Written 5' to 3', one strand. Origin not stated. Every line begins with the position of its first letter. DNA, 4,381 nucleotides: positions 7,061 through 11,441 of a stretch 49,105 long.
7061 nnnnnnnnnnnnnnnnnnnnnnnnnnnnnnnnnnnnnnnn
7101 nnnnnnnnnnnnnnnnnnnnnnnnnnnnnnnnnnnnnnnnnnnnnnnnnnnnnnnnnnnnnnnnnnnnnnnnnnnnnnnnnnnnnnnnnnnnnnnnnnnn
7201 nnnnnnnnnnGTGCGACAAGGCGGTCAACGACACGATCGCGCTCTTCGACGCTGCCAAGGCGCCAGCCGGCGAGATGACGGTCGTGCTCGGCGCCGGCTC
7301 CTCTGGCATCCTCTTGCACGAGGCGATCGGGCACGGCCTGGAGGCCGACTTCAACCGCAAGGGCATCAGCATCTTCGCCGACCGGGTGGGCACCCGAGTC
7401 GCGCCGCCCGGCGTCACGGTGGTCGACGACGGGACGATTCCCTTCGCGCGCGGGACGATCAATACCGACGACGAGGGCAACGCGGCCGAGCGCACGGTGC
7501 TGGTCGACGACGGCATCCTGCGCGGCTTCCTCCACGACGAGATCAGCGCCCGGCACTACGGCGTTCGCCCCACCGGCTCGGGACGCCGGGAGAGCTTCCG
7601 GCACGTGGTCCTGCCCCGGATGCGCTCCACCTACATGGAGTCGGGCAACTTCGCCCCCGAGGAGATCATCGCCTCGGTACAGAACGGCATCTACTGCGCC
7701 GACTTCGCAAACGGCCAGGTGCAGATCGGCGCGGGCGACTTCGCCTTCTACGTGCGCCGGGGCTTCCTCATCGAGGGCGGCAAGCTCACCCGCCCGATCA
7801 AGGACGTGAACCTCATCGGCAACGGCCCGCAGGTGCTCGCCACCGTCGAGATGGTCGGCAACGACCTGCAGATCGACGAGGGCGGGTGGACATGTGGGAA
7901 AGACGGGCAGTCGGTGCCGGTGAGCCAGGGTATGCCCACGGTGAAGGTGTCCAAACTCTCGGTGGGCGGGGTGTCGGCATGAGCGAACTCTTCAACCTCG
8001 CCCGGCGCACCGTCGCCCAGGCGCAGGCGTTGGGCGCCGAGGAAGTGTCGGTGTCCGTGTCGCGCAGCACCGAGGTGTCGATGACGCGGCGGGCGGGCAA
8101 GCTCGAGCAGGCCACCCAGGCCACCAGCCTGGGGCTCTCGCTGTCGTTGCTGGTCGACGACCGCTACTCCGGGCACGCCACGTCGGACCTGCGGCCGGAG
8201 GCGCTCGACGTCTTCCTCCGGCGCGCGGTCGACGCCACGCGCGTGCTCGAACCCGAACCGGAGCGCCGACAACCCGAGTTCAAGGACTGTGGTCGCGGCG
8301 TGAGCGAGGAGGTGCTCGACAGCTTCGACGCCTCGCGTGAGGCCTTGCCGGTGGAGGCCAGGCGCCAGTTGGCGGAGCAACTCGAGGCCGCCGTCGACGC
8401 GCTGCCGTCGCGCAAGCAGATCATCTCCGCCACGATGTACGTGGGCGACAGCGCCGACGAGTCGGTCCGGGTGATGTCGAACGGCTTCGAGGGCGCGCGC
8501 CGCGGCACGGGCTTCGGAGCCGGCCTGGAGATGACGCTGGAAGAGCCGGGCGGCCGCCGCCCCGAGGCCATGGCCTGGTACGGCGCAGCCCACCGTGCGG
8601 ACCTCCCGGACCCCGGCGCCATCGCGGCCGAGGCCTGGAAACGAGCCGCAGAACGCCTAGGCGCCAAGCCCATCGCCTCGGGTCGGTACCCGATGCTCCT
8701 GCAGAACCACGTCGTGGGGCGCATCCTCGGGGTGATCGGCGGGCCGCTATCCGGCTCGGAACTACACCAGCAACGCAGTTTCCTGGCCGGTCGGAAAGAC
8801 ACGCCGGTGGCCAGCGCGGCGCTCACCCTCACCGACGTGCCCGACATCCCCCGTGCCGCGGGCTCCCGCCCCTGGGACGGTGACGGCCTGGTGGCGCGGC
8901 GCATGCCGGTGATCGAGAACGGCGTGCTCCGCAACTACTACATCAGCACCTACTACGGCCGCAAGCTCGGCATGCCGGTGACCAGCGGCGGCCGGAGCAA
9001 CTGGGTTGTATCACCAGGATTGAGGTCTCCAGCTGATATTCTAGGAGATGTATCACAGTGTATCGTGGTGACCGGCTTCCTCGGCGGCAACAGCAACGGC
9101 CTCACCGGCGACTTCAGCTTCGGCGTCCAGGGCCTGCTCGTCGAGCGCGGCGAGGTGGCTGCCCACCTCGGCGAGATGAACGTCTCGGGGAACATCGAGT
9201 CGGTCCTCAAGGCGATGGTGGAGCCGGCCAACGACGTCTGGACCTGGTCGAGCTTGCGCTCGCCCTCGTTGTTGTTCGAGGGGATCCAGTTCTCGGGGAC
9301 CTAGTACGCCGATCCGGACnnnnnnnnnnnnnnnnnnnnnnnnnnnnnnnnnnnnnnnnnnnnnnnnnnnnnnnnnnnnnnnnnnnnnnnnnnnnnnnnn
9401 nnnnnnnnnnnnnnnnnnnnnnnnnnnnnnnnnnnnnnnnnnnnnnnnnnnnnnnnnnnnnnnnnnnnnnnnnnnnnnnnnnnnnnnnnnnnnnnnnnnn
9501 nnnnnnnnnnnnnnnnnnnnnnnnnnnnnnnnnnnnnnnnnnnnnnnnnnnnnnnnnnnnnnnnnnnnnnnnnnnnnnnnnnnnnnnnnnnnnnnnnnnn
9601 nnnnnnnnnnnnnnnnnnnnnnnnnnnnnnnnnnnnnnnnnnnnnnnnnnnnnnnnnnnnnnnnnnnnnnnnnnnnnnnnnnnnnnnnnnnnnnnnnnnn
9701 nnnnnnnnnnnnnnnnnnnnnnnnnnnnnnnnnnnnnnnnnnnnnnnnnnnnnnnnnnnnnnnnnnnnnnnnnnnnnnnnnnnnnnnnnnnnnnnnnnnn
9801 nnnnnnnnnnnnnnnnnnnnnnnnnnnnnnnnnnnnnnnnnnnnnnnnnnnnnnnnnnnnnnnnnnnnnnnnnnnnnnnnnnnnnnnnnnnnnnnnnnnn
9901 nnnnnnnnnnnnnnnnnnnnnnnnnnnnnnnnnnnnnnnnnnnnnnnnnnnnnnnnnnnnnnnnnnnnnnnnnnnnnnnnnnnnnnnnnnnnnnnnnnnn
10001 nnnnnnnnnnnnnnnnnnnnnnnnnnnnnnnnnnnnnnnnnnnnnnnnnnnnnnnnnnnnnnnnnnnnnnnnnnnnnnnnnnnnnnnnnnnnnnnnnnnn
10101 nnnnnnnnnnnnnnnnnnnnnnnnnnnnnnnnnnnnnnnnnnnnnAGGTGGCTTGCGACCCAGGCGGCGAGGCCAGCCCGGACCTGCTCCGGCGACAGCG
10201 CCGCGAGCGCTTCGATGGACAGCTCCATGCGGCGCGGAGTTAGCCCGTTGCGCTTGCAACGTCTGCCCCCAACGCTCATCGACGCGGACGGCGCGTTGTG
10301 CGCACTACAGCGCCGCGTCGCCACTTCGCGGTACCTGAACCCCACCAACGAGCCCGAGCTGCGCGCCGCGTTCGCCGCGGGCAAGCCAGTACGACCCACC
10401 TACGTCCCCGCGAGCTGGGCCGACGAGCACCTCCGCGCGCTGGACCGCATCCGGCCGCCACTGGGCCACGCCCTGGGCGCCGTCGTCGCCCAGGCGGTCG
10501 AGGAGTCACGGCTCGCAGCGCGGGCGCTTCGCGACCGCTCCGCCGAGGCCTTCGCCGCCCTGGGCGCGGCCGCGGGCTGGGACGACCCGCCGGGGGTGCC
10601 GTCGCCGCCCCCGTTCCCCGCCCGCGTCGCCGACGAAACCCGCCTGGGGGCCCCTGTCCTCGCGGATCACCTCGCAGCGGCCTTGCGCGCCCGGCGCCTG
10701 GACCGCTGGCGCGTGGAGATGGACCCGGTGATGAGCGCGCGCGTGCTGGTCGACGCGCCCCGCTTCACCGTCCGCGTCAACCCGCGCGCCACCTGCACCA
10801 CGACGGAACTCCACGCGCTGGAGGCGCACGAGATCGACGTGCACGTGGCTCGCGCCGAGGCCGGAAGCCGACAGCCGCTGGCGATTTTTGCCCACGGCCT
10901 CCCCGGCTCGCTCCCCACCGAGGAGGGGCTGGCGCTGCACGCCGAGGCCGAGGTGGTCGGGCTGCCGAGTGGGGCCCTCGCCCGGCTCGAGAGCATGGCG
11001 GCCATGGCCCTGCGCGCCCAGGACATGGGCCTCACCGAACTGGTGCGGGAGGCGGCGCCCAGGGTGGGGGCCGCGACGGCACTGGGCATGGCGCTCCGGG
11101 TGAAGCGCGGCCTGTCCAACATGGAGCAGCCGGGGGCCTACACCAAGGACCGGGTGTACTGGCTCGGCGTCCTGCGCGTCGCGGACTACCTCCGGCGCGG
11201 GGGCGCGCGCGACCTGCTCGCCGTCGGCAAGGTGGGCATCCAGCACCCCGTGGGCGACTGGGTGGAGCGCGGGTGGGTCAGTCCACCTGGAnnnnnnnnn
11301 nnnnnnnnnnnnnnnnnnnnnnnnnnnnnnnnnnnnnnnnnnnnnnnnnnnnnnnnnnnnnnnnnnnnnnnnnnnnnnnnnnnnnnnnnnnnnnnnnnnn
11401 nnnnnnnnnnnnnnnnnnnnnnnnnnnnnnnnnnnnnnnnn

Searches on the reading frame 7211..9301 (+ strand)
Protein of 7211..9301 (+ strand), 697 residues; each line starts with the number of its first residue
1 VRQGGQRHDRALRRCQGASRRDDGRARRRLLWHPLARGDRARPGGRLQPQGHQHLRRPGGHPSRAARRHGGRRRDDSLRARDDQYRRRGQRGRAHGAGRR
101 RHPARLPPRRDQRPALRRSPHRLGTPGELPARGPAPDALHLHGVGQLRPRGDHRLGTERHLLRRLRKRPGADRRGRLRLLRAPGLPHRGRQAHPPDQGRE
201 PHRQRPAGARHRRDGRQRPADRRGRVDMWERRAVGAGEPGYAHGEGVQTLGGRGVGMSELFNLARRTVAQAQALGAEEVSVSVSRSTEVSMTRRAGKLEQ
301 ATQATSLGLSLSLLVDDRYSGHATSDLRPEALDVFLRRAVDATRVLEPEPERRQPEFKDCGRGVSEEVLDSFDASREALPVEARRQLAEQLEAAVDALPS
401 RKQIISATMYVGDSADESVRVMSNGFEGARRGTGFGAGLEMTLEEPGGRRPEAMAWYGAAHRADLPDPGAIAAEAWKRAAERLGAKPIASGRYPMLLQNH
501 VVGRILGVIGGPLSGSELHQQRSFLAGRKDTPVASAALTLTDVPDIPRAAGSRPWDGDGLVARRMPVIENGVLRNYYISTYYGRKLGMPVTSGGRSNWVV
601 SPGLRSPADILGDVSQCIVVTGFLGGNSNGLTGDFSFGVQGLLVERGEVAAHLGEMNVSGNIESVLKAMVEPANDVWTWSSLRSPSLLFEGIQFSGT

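Call 30: search_protein_families(library=pfam, proteins=[window:7211-9301:+], max_evalue=0.001)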
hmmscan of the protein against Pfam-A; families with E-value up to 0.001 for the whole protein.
window:7211-9301:+ (697 aa): 3 families
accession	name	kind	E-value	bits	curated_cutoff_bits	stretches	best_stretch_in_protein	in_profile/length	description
PF19289.4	PmbA_TldD_3rd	-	1.2e-52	178.7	22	1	490-696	1-220/220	PmbA/TldA metallopeptidase C-terminal domain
PF19290.4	PmbA_TldD_2nd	-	1.7e-07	32.1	20.9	1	378-483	5-109/109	PmbA/TldA metallopeptidase central domain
PF01523.21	PmbA_TldD_1st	-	2e-07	31.5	20.9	1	280-342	2-64/65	PmbA/TldA metallopeptidase domain 1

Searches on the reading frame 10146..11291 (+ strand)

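Call 29: search_protein_families(library=pfam, proteins=[window:10146-11291:+], max_evalue=0.001)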
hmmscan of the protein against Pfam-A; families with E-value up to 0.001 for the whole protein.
window:10146-11291:+ (382 aa): 1 family
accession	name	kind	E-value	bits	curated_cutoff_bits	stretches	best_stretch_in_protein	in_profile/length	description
PF08014.17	MATCAP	-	6.1e-24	85.1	27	1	162-381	113-340/365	Microtubule-associated tyrosine carboxypeptidase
